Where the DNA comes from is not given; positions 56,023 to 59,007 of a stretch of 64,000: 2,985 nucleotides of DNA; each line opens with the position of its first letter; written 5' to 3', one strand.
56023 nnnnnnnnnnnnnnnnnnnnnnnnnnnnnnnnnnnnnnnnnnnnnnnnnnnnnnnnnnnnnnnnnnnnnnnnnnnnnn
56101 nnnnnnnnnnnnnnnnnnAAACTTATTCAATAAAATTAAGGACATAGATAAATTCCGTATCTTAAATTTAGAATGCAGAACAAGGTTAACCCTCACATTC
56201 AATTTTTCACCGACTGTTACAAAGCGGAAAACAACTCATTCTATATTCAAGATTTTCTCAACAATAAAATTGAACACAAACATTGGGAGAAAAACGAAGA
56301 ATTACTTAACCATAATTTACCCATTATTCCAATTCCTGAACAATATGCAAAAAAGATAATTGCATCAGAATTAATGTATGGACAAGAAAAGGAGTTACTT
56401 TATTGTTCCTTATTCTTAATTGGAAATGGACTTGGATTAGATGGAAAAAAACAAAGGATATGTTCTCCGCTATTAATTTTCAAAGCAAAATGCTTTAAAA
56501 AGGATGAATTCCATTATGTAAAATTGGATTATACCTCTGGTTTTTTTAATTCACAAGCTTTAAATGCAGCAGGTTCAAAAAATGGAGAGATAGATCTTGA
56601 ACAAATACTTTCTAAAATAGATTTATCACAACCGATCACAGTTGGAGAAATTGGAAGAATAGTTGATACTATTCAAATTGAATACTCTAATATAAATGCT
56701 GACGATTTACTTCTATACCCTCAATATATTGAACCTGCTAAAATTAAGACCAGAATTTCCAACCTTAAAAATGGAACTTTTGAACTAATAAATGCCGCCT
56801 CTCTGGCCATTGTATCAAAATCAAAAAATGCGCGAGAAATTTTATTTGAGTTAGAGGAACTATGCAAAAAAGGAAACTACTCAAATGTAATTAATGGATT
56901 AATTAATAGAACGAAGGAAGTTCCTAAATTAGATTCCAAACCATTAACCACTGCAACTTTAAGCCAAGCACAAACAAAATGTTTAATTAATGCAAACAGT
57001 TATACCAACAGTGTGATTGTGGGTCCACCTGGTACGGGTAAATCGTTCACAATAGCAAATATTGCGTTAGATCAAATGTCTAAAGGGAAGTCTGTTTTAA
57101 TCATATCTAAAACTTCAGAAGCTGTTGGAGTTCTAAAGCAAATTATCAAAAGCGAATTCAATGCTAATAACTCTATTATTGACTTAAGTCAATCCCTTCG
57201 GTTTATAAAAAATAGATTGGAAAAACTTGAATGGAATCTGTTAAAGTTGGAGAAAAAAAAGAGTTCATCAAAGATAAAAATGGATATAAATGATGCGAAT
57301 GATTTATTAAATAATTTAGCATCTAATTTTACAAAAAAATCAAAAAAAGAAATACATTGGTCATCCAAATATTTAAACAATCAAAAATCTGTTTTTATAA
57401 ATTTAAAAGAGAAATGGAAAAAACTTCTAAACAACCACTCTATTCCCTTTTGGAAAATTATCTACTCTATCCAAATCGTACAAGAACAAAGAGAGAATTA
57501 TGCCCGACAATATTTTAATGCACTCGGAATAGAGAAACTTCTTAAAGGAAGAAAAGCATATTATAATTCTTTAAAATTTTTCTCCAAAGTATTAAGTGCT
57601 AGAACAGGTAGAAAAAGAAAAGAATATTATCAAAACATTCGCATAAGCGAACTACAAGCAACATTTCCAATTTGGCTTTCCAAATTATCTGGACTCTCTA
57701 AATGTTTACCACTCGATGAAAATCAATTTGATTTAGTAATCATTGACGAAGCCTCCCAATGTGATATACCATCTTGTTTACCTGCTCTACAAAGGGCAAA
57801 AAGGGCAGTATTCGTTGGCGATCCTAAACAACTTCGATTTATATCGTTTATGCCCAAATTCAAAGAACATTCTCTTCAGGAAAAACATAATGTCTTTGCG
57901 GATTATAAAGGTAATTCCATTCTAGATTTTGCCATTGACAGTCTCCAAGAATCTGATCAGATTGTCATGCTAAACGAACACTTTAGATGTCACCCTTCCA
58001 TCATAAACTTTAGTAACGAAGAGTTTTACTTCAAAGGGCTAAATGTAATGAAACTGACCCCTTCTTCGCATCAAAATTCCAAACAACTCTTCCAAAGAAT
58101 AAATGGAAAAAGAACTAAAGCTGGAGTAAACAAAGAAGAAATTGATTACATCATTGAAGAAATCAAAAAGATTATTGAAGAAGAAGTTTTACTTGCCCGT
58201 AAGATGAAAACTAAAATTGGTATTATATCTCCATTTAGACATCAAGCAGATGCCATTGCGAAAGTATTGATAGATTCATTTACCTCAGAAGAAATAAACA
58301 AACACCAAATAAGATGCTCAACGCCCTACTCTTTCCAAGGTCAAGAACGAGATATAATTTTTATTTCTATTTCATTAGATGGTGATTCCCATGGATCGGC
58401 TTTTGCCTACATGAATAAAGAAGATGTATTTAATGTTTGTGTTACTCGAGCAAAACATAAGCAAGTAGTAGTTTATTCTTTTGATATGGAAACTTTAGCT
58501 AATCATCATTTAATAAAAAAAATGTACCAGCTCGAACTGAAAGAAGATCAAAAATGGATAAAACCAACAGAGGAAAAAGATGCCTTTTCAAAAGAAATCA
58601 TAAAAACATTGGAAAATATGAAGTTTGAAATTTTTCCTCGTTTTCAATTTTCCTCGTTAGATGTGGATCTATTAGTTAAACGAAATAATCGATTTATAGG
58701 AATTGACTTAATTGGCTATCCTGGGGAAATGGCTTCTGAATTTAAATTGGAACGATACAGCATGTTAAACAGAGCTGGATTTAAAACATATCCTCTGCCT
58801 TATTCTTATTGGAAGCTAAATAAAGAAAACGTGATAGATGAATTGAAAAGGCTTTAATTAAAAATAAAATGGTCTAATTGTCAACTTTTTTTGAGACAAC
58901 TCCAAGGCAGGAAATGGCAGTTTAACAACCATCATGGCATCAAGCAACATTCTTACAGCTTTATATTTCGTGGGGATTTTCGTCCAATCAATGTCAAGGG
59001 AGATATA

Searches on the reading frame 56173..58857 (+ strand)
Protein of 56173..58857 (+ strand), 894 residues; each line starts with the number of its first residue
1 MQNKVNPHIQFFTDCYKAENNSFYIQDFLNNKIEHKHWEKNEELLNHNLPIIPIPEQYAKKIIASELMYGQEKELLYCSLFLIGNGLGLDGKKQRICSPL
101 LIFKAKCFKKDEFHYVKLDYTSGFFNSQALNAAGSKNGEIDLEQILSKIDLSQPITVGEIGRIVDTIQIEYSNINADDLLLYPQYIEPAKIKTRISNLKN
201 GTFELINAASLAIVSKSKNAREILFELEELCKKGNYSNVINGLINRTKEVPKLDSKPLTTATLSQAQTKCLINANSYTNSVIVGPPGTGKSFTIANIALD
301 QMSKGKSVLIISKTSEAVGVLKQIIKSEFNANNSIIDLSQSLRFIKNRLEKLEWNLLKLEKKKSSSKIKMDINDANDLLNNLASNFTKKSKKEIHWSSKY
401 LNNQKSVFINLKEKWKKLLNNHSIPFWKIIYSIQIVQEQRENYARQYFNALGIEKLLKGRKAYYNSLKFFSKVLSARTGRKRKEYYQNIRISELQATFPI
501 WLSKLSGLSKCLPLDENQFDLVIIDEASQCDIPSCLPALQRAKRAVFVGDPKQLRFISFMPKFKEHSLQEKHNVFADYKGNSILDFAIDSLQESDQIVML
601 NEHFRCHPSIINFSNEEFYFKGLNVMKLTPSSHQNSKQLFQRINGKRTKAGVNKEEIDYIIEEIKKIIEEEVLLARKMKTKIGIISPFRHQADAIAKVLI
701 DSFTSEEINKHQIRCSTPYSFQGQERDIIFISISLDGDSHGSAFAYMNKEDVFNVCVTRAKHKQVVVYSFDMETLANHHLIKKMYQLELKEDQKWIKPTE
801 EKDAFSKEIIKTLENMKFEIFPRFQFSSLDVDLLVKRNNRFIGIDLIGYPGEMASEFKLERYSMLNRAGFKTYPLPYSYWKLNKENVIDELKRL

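Call 80: search_protein_families(library=pfam, proteins=[window:56173-58857:+], max_evalue=0.00001)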
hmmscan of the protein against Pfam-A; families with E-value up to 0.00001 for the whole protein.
window:56173-58857:+ (894 aa): 7 families
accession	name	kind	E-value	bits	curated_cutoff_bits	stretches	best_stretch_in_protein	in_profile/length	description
PF13087.12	AAA_12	-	2.3e-23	83.3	27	1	594-767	14-191/195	AAA domain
PF13086.12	AAA_11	-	2.4e-19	70.5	27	1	264-554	3-250/257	AAA domain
PF13604.12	AAA_30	-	7.2e-11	42.6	27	0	263-324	2-65/191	AAA domain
PF01443.25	Viral_helicase1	-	4.2e-09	37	21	0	512-578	51-121/228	Viral superfamily 1 RNA helicase core domain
PF13245.12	AAA_19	-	5.2e-09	36.8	25.1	0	271-340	5-76/134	AAA domain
PF18741.7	MTES_1575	-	4e-06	27.3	38.2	0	805-892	1-93/96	REase_MTES_1575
PF05127.21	NAT10_TcmA_helicase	-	6.6e-06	26.6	22.7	0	281-333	1-54/176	RNA cytidine acetyltransferase NAT10/TcmA, helicase domain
